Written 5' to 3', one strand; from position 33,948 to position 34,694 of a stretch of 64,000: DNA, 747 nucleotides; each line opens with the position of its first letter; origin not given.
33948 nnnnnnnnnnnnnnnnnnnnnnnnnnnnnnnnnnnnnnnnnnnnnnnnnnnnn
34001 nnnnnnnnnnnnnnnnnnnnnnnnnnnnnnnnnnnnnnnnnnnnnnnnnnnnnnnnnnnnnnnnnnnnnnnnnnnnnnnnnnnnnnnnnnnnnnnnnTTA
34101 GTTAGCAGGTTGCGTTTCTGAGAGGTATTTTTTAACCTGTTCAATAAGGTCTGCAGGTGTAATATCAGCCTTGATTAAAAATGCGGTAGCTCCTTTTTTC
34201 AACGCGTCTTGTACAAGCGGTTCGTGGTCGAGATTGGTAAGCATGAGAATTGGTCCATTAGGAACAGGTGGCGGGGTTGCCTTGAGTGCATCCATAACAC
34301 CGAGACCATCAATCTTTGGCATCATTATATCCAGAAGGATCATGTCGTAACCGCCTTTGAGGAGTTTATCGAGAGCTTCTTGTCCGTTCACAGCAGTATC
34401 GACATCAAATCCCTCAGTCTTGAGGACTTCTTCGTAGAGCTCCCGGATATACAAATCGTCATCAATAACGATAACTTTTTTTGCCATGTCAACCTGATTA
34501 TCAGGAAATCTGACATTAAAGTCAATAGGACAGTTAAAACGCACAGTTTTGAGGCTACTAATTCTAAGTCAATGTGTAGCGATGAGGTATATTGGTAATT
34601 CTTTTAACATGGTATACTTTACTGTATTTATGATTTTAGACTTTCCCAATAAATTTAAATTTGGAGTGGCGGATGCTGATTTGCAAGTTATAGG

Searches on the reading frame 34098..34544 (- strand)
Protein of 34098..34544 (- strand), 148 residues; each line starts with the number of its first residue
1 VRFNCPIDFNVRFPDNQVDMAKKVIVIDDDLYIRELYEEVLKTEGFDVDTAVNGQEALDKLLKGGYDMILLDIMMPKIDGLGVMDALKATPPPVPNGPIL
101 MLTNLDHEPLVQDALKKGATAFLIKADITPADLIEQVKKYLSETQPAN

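Call 77: search_protein_families(library=pfam, proteins=[window:34098-34544:-], max_evalue=0.0001)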
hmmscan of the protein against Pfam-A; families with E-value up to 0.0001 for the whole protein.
window:34098-34544:- (148 aa): 1 family
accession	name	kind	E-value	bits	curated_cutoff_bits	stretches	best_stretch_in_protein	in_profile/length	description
PF00072.30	Response_reg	-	1.8e-24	86.5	30.2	1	24-137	1-110/111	Response regulator receiver domain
